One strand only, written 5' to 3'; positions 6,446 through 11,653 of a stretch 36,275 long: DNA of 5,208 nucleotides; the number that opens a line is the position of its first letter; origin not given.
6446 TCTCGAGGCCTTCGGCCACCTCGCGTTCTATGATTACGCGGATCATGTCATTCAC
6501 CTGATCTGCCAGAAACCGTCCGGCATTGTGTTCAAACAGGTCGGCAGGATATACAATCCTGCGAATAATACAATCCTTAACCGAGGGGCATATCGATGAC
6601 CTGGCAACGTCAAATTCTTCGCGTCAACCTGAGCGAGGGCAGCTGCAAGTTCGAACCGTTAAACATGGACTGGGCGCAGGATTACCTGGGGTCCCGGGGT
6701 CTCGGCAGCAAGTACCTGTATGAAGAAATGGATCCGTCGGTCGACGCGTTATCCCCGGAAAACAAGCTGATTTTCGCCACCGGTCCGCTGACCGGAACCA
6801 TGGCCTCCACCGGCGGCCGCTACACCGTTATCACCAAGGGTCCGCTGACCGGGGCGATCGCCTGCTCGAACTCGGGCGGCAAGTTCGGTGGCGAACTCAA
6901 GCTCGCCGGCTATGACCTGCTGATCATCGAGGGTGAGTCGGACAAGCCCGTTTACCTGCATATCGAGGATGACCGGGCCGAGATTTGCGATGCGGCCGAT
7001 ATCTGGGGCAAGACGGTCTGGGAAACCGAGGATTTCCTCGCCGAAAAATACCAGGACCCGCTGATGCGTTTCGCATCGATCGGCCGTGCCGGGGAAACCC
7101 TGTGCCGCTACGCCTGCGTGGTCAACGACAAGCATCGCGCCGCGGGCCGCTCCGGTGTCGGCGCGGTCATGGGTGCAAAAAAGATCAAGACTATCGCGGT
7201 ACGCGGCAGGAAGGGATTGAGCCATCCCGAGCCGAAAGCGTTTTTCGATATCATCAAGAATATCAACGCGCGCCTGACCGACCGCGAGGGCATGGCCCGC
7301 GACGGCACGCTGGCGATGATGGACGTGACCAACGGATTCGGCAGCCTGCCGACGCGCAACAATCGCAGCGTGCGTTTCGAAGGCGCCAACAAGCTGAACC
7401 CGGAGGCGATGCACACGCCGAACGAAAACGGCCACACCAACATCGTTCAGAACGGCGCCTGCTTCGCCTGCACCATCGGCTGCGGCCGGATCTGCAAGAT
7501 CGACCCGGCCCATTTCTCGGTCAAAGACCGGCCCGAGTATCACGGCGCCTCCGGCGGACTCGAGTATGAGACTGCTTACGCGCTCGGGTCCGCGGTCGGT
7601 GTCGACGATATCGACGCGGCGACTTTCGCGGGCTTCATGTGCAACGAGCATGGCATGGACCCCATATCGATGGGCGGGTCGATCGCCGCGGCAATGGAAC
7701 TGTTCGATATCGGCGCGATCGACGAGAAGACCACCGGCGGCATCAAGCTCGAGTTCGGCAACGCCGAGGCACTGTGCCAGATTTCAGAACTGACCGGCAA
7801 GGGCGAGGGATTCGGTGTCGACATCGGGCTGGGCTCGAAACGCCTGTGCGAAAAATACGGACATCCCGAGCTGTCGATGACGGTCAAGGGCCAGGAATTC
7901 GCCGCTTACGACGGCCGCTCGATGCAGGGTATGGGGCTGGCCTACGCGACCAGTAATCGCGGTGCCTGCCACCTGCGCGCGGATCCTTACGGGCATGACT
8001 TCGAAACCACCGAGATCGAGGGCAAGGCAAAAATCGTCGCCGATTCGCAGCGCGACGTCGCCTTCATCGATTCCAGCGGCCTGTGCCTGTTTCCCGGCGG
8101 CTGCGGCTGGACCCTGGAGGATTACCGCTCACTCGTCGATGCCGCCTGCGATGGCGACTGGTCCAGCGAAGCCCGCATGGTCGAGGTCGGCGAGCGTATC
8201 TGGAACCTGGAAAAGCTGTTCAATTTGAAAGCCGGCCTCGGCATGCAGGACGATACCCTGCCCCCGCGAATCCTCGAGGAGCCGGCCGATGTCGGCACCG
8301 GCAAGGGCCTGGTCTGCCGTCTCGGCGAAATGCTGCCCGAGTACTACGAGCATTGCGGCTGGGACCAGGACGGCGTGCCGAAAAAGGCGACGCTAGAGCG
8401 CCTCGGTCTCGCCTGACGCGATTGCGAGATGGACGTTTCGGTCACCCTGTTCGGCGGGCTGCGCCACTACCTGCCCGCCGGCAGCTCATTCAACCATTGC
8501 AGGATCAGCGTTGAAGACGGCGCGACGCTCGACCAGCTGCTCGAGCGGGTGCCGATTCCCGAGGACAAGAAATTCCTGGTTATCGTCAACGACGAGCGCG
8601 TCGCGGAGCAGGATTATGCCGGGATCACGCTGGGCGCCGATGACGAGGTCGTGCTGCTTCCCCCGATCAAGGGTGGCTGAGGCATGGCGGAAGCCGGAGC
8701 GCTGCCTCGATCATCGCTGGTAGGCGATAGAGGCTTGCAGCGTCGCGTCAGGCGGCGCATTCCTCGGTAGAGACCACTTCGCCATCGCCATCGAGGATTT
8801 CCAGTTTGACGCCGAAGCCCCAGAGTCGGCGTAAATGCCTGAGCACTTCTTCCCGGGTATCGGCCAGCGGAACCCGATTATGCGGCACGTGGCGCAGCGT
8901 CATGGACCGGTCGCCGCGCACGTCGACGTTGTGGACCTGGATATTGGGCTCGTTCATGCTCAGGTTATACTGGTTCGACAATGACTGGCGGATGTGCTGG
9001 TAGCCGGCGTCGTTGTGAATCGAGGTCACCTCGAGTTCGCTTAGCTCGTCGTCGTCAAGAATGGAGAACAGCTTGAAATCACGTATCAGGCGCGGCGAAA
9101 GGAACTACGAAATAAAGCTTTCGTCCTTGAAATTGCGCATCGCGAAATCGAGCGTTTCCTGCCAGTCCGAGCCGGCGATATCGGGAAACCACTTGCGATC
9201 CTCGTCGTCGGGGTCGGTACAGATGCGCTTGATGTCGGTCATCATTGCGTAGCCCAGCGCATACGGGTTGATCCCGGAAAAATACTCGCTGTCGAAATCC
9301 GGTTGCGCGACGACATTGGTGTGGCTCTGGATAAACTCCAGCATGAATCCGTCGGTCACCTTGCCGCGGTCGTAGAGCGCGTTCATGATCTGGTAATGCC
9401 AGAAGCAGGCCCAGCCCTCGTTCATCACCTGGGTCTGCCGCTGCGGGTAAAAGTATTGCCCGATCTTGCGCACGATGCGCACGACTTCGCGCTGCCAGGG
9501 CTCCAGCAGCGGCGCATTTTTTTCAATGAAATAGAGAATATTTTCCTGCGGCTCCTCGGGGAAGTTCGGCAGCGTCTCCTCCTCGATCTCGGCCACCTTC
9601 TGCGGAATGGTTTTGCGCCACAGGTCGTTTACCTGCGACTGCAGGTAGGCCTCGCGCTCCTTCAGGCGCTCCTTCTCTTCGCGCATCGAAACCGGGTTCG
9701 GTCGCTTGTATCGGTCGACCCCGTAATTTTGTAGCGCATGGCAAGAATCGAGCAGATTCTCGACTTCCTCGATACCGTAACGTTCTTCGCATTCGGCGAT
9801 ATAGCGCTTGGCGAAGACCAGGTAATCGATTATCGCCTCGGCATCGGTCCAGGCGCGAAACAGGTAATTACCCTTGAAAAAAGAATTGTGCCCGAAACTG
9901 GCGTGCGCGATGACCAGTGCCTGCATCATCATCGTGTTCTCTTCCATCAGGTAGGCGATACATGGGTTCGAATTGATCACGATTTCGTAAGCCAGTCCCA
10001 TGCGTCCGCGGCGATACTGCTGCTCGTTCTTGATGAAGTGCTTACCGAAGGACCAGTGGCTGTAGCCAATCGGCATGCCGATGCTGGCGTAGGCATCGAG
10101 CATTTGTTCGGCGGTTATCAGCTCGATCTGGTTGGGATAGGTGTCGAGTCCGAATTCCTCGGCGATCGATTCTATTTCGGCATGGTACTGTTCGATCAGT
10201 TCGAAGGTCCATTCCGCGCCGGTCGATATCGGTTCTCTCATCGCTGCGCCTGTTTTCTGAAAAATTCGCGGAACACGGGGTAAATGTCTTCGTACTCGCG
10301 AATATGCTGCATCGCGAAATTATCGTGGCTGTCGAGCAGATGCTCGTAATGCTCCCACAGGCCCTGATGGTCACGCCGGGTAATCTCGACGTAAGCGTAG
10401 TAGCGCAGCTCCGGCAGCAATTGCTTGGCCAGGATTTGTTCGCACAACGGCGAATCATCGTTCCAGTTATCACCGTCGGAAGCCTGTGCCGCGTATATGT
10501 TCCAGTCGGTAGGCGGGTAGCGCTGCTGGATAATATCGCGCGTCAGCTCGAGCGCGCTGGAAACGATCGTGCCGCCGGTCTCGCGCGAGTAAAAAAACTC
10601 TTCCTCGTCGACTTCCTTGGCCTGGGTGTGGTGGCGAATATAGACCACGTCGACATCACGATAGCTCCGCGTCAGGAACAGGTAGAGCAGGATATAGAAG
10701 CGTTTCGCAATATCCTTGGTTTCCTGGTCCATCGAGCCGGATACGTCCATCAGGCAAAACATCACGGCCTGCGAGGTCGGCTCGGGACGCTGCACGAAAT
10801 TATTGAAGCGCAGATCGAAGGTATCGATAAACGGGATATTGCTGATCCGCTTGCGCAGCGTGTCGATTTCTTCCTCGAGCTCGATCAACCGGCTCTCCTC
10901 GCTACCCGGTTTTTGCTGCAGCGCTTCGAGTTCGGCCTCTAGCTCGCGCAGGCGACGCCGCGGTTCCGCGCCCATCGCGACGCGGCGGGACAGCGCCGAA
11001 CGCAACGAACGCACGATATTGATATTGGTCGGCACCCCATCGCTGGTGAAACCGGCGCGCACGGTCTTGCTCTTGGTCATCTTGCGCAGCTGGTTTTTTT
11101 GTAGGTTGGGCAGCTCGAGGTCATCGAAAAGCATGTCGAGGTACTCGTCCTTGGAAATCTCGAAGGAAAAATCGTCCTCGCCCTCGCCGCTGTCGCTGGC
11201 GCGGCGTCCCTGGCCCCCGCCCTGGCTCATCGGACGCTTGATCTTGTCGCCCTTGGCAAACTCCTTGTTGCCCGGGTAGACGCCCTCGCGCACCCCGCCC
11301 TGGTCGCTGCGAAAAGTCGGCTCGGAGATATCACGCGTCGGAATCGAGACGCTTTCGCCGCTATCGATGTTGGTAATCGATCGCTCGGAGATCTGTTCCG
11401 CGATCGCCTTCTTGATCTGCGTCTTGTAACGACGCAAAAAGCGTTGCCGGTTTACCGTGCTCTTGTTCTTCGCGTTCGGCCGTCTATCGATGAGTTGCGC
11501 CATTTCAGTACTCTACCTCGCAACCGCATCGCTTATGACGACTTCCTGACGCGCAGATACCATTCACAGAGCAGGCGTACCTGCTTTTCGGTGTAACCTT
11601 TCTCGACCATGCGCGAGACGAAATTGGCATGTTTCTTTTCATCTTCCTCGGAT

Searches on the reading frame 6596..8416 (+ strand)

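Call 44: search_protein_families(library=pfam, proteins=[window:6596-8416:+], max_evalue=0.00001)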
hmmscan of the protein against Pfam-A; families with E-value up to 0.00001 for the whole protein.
window:6596-8416:+ (606 aa): 2 families
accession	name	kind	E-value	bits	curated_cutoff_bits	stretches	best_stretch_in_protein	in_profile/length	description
PF01314.23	AFOR_C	-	2.7e-119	399.2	27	1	221-605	8-385/385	Aldehyde ferredoxin oxidoreductase, domains 2 & 3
PF02730.20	AFOR_N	-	3.6e-80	268.9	29.8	1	6-204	2-198/199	Aldehyde ferredoxin oxidoreductase, N-terminal domain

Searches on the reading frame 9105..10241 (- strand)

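Call 44: search_protein_families(library=pfam, proteins=[window:9105-10241:-], max_evalue=0.00001)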
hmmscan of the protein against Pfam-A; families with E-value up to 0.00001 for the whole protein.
window:9105-10241:- (378 aa): 1 family
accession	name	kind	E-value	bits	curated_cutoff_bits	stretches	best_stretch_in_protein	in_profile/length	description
PF04293.20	SpoVR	-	3.3e-163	543.6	27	1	10-378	1-357/407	SpoVR like protein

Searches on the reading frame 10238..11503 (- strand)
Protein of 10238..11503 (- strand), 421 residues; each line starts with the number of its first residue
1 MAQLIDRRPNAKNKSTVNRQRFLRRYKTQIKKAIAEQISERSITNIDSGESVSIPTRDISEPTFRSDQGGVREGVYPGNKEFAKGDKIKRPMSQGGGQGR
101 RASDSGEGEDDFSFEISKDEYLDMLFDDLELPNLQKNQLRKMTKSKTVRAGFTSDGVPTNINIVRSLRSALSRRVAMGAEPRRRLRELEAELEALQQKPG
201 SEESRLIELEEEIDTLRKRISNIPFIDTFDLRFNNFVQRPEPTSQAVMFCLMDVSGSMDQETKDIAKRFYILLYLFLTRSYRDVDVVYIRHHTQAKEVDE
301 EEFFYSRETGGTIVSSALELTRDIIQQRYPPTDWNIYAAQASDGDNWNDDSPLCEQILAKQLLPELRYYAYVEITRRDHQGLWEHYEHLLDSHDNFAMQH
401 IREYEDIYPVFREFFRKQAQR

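Call 44: search_protein_families(library=pfam, proteins=[window:10238-11503:-], max_evalue=0.00001)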
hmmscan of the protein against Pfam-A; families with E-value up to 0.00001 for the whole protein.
window:10238-11503:- (421 aa): 1 family
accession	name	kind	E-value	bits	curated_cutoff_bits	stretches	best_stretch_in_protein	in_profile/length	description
PF04285.18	DUF444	-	1.8e-187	624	27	1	4-418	2-418/418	Protein of unknown function (DUF444)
